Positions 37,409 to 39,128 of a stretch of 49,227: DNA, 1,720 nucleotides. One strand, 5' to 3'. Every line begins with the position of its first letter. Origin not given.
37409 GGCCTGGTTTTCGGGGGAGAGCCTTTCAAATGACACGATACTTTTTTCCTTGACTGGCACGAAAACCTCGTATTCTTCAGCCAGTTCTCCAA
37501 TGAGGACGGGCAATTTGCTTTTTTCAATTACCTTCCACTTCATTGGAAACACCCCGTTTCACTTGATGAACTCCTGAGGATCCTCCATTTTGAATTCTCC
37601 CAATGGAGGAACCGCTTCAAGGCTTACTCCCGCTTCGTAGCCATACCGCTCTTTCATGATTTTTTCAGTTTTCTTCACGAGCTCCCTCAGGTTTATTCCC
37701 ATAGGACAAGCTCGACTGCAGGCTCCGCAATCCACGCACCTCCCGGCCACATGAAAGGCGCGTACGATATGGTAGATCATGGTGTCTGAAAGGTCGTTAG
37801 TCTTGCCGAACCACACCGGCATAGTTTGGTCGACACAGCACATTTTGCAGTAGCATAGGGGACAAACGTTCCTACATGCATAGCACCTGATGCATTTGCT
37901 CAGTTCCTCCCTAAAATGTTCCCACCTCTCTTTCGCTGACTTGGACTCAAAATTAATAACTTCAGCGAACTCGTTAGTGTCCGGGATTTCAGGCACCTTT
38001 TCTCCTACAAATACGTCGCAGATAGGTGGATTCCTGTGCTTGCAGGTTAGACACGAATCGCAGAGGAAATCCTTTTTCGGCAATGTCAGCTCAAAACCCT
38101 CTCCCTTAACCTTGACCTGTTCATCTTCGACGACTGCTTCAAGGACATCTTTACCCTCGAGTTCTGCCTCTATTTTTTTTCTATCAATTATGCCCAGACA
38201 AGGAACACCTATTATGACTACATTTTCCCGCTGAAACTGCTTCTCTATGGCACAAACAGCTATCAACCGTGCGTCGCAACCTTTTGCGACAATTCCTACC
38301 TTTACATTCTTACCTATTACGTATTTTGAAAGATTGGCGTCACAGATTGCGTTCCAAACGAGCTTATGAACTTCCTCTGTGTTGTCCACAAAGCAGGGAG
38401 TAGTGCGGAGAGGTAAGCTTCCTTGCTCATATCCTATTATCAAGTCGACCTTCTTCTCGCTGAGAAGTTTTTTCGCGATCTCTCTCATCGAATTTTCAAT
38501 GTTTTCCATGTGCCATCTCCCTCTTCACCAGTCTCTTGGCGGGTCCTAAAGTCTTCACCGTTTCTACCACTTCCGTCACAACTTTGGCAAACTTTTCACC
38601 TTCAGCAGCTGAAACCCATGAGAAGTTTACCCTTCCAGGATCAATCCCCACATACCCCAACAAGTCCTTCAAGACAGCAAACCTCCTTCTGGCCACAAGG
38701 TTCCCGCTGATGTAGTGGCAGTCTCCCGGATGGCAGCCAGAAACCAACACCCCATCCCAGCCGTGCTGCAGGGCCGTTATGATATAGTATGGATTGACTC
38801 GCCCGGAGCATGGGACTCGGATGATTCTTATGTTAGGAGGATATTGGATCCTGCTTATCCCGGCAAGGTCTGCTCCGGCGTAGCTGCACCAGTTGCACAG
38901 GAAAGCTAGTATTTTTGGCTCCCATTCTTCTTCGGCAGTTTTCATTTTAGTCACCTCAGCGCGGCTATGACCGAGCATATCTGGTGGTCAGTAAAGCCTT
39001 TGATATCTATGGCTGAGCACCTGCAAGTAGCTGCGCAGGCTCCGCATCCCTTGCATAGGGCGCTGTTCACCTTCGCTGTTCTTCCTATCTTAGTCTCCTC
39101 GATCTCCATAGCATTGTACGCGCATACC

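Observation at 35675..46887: Nine-gene overlap-coupled operon joining an F420 module (FrhB-like), two HdrA/MvhD units and an NAD(P)H module (FlxCBA-like), with no HdrBC inside it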

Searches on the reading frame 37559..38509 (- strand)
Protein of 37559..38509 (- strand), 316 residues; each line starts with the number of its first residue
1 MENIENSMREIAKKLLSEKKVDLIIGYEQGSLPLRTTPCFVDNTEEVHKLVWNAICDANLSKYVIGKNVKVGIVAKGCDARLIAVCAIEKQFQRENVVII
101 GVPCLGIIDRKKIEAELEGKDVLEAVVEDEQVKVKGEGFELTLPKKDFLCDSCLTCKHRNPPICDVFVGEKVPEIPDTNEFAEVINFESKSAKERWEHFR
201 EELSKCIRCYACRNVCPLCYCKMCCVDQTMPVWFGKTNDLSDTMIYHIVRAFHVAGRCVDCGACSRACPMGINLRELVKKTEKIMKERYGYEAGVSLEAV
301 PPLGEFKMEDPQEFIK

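Call 5: search_protein_families(library=pfam, proteins=[window:37559-38509:-], max_evalue=0.01)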
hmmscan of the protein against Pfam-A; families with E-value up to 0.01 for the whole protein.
window:37559-38509:- (316 aa): 10 families
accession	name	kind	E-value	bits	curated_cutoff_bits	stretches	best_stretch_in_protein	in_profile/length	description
PF12797.12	Fer4_2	-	7.6e-07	29.1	24.5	2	201-217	5-21/22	4Fe-4S binding domain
PF00037.32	Fer4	-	3e-06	27.3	21.1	2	256-271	6-21/24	4Fe-4S binding domain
PF13187.11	Fer4_9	-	8.4e-06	26.2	27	1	205-271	1-50/52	4Fe-4S dicluster domain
PF13237.11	Fer4_10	-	1.2e-05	25.6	25.5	1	255-283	6-36/53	4Fe-4S dicluster domain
PF13183.11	Fer4_8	-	2.2e-05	25.3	27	2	202-272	1-68/68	4Fe-4S dicluster domain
PF04432.18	FrhB_FdhB_C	-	0.00016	22.1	23.3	1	70-197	3-134/150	Coenzyme F420 hydrogenase/dehydrogenase, beta subunit C terminus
PF13534.11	Fer4_17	-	0.00044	21.2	22.2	1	205-273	1-61/61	4Fe-4S dicluster domain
PF12837.12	Fer4_6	-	0.0014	18.9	25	1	255-272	6-23/24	4Fe-4S binding domain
PF13746.11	Fer4_18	-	0.0028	18.3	27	1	253-276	56-79/114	4Fe-4S dicluster domain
PF12838.12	Fer4_7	-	0.0059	17.5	27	0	257-272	1-16/52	4Fe-4S dicluster domain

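Call 6: search_protein_families(library=ncbifam, proteins=[window:37559-38509:-], max_evalue=0.001)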
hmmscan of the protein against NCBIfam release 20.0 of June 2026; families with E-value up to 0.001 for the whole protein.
window:37559-38509:- (316 aa): 8 families
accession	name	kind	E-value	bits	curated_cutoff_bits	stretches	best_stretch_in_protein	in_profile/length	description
NF045670.1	quin_L_LdhH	equivalog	1.2e-10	40.4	800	1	198-291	299-389/706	L-lactate dehydrogenase (quinone) large subunit LdhH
TIGR00273.1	TIGR00273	equivalog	3.2e-08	32.9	444.8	1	197-293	287-379/432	LutB/LldF family L-lactate oxidation iron-sulfur protein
TIGR02745.1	ccoG_rdxA_fixG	equivalog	1.9e-05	23.8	316.7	1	254-276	229-251/435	cytochrome c oxidase accessory protein CcoG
NF003454.1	PRK05035.1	equivalog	5.2e-05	21.9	345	1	201-277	364-427/556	electron transport complex subunit RsxC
NF058577.1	FdxA_fam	equivalog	0.00027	21.1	65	0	255-271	35-51/52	4Fe-4S ferredoxin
NF010590.0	PRK13984.1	equivalog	0.0003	19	946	0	248-280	182-214/611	putative oxidoreductase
NF041837.1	rnfC_Methano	equivalog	0.00042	19.3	650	1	195-288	349-429/438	Rnf electron transport complex subunit RnfC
NF040763.1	FeFe_hydrog_A6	exception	0.00099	17.6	765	0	151-284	95-214/571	NADH-dependent [FeFe] hydrogenase, group A6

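Call 44: search_solved_structures(query=window:37559-38509:-, max_evalue=0.01, show_alignments=1)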
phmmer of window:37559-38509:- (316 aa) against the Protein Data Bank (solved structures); distinct sequences matched with E-value up to 0.01: 4.
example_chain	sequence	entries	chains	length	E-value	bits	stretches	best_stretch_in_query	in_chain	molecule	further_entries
7bkb_E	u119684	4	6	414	1.5e-25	93.6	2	191-309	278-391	Formate dehydrogenase, beta subunit (F420)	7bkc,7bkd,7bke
9t1s_M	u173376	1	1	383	6.3e-24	88.3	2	197-304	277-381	formate dehydrogenase (coenzyme F420)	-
8rvu_E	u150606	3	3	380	1.5e-20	77.2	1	192-303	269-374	Formate dehydrogenase, beta subunit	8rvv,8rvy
1clf_A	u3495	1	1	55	0.0034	20.2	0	255-275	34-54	FERREDOXIN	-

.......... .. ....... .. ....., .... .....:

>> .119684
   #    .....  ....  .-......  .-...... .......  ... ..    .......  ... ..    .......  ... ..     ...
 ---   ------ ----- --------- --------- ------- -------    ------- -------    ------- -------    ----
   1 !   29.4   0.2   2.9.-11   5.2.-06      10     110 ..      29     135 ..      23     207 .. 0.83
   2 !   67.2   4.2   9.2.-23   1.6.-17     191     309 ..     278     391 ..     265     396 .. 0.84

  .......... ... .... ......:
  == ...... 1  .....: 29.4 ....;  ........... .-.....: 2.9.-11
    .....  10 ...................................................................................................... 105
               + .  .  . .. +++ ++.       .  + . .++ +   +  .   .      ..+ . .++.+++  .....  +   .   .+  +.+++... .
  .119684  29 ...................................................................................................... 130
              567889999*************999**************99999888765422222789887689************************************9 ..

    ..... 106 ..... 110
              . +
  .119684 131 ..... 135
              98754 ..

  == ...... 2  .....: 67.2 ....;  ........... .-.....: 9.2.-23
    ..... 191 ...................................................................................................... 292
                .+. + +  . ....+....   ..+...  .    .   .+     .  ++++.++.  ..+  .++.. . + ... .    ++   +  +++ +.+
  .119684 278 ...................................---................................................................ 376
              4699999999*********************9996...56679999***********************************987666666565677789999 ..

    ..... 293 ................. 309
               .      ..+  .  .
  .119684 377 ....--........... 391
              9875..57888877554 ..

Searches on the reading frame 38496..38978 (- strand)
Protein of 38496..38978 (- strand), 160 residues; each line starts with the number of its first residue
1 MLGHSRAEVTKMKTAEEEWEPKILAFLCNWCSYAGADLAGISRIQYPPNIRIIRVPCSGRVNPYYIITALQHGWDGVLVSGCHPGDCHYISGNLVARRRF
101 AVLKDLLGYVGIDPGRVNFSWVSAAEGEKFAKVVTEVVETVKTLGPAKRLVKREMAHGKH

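Call 5: search_protein_families(library=pfam, proteins=[window:38496-38978:-], max_evalue=0.01)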
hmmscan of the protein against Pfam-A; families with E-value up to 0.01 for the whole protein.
window:38496-38978:- (160 aa): 1 family
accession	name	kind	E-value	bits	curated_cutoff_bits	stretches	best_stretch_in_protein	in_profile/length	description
PF02662.21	FlpD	-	2.7e-55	186.1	22.3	1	23-145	1-123/123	Methyl-viologen-reducing hydrogenase, delta subunit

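Call 6: search_protein_families(library=ncbifam, proteins=[window:38496-38978:-], max_evalue=0.001)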
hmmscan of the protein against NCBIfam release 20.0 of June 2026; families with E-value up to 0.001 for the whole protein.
window:38496-38978:- (160 aa): 4 families
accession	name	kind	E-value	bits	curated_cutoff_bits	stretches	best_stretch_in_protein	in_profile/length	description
NF040770.1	hetero_SS_HdrA2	exception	2e-55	188.3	1100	1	13-147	640-774/777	CoB-CoM heterodisulfide reductase HdrA2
NF045873.1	F420_non_VhuD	exception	1.1e-38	132.3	215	1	20-147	1-128/132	F420-non-reducing hydrogenase iron-sulfur subunit VhuD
NF041891.1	hdrA_Methbact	equivalog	1.9e-15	56.2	1300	1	10-142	633-759/762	ferredoxin:CoB-CoM heterodisulfide reductase subunit HdrA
NF041778.1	hetero_SS_HdrA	equivalog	0.00023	19.1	1400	1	21-81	654-714/771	ferredoxin:CoB-CoM heterodisulfide reductase subunit HdrA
